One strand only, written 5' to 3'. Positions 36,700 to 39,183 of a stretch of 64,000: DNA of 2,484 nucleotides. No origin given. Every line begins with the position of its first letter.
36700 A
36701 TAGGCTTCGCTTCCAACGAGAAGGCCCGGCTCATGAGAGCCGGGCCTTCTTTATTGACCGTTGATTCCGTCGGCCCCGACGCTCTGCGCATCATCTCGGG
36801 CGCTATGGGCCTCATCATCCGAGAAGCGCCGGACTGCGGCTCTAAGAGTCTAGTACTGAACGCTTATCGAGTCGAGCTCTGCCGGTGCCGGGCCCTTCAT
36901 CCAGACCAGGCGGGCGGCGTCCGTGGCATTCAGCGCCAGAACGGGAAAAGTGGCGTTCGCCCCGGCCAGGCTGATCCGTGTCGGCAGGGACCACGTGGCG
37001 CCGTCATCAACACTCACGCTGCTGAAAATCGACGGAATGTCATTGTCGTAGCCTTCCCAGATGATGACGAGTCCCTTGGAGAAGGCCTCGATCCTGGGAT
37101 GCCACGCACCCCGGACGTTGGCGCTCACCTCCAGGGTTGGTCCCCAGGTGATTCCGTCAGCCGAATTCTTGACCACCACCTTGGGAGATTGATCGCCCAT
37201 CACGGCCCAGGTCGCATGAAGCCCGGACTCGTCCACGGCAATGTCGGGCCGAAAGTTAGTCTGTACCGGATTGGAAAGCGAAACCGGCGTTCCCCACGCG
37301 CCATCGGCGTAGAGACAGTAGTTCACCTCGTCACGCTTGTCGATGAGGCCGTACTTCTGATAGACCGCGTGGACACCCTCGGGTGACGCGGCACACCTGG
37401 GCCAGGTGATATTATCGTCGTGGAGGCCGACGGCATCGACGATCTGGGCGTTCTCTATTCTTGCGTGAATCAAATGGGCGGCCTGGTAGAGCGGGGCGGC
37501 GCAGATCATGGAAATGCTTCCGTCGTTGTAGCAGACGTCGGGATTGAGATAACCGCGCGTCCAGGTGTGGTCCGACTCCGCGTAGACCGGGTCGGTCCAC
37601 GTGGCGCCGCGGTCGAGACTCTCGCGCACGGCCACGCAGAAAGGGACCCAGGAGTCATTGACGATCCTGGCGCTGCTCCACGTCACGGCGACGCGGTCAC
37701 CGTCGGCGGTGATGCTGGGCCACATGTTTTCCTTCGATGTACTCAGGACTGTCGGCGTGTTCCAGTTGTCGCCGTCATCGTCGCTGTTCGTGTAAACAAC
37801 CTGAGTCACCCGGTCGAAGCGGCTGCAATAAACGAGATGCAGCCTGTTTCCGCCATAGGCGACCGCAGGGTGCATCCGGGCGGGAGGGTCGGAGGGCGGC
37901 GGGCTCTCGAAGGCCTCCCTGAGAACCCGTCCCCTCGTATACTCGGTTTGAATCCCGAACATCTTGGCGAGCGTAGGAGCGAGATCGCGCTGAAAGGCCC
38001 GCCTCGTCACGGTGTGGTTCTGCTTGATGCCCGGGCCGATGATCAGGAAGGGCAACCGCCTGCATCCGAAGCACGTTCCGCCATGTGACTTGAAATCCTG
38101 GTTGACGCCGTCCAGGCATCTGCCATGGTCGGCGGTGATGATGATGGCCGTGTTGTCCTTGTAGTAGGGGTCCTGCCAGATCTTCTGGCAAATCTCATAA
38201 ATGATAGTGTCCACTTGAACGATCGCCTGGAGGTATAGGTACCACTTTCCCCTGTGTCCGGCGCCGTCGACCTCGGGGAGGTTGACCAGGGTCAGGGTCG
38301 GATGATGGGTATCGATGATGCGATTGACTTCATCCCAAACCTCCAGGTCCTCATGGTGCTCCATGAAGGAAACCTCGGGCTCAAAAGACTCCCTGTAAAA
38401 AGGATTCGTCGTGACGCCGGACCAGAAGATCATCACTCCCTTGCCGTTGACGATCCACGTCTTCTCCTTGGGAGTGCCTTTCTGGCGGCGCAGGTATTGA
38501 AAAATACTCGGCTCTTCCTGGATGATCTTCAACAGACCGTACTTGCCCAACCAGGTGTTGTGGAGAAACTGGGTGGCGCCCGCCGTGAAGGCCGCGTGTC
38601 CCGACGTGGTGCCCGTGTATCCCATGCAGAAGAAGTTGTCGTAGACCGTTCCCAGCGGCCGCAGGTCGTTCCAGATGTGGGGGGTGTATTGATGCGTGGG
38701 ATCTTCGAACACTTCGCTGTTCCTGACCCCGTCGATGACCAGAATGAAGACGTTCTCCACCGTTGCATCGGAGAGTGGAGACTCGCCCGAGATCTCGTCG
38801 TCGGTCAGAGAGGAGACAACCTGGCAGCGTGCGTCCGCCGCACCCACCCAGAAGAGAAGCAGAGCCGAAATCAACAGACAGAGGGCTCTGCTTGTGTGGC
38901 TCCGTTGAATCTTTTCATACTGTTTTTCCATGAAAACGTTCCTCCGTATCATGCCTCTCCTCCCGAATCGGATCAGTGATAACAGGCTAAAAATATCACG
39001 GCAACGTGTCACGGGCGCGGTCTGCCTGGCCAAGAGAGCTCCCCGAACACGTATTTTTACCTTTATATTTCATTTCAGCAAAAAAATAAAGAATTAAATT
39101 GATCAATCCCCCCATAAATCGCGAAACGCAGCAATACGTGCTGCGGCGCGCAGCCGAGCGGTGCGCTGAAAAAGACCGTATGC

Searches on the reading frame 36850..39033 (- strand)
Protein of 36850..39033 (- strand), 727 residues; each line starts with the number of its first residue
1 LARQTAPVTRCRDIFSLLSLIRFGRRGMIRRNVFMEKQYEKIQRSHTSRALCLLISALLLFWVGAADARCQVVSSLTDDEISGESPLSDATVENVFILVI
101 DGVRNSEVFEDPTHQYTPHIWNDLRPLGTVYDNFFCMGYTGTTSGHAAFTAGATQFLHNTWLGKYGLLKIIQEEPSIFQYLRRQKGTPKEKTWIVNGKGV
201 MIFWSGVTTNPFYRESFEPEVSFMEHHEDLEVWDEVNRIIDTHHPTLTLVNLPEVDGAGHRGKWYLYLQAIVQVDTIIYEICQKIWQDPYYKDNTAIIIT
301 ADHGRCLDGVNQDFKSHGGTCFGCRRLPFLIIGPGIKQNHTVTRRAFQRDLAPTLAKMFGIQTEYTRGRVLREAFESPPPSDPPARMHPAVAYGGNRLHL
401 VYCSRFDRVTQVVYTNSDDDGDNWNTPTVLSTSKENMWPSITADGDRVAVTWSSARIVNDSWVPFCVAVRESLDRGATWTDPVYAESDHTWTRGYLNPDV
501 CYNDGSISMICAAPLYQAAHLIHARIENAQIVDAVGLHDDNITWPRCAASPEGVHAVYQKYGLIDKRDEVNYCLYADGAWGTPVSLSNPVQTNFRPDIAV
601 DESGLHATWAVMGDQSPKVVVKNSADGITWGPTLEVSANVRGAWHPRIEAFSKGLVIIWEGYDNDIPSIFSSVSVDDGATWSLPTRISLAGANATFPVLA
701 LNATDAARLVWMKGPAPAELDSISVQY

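Call 3: search_protein_families(library=pfam, proteins=[window:36850-39033:-], max_evalue=1)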
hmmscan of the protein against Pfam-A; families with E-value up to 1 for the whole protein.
window:36850-39033:- (727 aa): 6 families
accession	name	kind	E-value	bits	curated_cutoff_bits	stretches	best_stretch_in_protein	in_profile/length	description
PF01676.23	Metalloenzyme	-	5.2e-13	49.5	24.3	1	223-361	125-250/252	Metalloenzyme superfamily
PF00884.28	Sulfatase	-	4.1e-10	39.9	25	1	267-361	206-301/301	Sulfatase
PF01663.27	Phosphodiest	-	3.4e-08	33.9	23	1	96-304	2-220/342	Type I phosphodiesterase / nucleotide pyrophosphatase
PF13088.12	BNR_2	-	2.6e-07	30.7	31.4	3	574-702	118-219/277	BNR repeat-like domain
PF07676.18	PD40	-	0.072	13.5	20.9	1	428-452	3-27/38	WD40-like Beta Propeller Repeat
PF02012.26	BNR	-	0.41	11.3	27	0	673-683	2-12/12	BNR/Asp-box repeat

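Call 4: search_protein_families(library=ncbifam, proteins=[window:36850-39033:-], max_evalue=1)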
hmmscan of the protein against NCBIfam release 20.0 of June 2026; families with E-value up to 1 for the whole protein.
window:36850-39033:- (727 aa): 13 families
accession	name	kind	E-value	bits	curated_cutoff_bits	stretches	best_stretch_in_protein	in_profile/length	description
TIGR01307.1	pgm_bpd_ind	equivalog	5.1e-09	35.1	330.65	1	231-363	371-494/504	2,3-bisphosphoglycerate-independent phosphoglycerate mutase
NF003766.0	PRK05362.1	equivalog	4.6e-08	32.2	256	1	227-365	261-386/396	phosphopentomutase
NF009049.0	PRK12383.1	equivalog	3e-05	23.1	254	1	231-364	273-391/408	phosphopentomutase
TIGR01696.1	deoB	equivalog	3.1e-05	23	341.2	1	231-363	256-375/381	phosphopentomutase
TIGR03417.1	chol_sulfatase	equivalog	0.00021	20.3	433.45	1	267-365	255-350/500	choline-sulfatase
NF010322.0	PRK13759.1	equivalog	0.0011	17.6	481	1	266-363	269-367/486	arylsulfatase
NF003104.0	PRK04024.1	equivalog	0.0016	17.3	489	1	245-307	294-351/412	2,3-bisphosphoglycerate-independent phosphoglycerate mutase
NF003897.0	PRK05434.1-5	equivalog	0.0053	15.3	862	1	243-362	390-500/514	2,3-bisphosphoglycerate-independent phosphoglycerate mutase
TIGR00306.2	apgM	subfamily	0.0086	15.1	320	1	247-303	293-347/403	2,3-bisphosphoglycerate-independent phosphoglycerate mutase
NF009027.0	PRK12363.1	equivalog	0.0095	14.6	572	1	240-359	330-442/703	phosphoglycerol transferase I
NF042991.1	alk_phos_PafA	equivalog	0.011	14.2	650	1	284-363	463-540/554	alkaline phosphatase PafA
NF038282.1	LapC_YejM_PbgA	exception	0.026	12.8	825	1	230-356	375-497/584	LPS biosynthesis-modulating metalloenzyme YejM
NF033445.1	BREX_PglZ_4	exception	0.3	9.5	140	1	249-304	542-595/741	BREX-4 system phosphatase PglZ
